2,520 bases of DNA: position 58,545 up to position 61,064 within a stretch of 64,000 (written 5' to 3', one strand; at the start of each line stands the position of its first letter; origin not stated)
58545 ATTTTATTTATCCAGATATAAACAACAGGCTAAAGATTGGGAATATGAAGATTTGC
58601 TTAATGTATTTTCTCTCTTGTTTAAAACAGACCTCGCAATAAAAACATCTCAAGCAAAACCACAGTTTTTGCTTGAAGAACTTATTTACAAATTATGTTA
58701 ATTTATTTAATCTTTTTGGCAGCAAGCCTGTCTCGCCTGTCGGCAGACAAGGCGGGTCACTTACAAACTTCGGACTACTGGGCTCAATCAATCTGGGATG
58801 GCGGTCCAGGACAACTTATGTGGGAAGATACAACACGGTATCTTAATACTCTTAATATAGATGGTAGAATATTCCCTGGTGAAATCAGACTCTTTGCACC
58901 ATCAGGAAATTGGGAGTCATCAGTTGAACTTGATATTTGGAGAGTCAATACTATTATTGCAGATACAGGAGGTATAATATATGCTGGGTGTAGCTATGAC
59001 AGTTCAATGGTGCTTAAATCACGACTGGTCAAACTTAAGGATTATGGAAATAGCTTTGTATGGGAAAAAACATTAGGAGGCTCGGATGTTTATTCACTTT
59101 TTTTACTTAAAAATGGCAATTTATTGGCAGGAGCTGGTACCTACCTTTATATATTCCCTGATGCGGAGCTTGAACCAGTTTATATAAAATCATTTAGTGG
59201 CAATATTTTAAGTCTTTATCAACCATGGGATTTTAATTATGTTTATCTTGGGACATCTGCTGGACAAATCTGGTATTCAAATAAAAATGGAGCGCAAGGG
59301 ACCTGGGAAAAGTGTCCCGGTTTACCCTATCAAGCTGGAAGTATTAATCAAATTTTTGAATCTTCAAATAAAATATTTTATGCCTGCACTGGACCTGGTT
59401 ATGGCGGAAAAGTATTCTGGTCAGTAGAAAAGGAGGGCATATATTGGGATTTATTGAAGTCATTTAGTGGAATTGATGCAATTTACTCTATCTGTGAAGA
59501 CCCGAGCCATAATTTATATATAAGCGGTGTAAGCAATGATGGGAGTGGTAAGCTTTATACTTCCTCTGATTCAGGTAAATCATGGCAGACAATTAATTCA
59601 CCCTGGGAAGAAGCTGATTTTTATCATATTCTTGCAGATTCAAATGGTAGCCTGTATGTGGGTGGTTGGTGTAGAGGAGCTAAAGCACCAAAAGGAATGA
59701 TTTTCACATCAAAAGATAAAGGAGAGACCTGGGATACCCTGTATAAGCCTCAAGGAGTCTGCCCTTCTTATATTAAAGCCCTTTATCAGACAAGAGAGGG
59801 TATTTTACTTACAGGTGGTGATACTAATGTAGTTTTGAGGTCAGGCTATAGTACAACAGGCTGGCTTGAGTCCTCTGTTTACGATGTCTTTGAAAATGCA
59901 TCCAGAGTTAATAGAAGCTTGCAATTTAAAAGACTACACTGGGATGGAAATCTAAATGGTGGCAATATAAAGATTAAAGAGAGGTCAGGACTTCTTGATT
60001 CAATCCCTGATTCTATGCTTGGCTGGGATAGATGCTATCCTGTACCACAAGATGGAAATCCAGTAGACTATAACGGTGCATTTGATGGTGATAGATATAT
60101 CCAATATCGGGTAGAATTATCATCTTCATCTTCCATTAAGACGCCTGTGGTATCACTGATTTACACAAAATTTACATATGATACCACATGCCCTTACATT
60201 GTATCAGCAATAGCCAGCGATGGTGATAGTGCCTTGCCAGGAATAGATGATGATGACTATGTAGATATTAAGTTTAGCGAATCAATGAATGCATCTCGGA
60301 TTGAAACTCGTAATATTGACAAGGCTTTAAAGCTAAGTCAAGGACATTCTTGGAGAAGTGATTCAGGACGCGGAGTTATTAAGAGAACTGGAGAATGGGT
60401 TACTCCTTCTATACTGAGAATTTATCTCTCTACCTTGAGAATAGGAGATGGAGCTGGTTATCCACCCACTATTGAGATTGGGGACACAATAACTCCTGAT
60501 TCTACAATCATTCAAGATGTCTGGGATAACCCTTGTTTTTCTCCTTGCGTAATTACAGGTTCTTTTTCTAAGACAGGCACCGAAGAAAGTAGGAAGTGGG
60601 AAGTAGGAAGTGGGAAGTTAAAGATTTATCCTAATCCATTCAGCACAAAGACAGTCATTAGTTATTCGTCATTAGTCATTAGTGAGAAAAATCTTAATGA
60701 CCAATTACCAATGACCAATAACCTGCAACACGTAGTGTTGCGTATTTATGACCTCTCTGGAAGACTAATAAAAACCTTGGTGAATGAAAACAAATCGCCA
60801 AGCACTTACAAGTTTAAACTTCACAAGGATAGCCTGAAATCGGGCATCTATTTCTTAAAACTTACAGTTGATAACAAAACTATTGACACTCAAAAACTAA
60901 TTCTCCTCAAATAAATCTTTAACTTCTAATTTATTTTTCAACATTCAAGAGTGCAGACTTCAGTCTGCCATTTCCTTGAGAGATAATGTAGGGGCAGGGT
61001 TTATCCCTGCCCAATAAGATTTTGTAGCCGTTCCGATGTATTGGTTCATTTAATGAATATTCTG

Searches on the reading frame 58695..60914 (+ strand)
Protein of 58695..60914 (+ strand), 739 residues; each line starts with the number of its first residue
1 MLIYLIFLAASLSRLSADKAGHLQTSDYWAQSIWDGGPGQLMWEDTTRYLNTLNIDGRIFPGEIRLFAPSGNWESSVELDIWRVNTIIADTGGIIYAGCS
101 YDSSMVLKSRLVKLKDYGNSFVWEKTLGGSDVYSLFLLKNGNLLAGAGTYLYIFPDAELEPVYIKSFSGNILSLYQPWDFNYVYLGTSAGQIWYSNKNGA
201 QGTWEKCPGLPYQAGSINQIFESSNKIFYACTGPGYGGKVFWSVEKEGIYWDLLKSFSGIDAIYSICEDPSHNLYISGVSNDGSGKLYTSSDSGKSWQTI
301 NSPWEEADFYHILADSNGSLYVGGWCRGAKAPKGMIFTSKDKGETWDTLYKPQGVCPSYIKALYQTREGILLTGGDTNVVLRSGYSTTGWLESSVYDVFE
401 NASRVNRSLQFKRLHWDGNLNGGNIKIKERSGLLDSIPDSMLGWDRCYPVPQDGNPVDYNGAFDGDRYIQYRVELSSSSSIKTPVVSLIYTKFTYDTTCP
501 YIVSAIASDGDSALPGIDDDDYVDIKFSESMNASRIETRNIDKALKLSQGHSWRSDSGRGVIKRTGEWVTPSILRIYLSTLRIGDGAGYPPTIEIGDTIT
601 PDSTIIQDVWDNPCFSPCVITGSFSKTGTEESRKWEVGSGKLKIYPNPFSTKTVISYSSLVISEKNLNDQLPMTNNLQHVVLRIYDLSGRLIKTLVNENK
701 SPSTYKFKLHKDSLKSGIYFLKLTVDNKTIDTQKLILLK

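Call 59: search_protein_families(library=pfam, proteins=[window:58695-60914:+], max_evalue=0.0001)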
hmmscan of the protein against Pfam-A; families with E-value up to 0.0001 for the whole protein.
window:58695-60914:+ (739 aa): 3 families
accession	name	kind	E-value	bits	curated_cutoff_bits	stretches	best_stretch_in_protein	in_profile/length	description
PF18962.6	Por_Secre_tail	-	4.8e-10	40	27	1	644-736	1-74/75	Secretion system C-terminal sorting domain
PF07494.17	Reg_prop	-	4.7e-07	29.7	20.4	0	262-278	6-22/24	Two component regulator propeller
PF15902.12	Sortilin-Vps10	-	3e-05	23.4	33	1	245-351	7-114/446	Sortilin, neurotensin receptor 3,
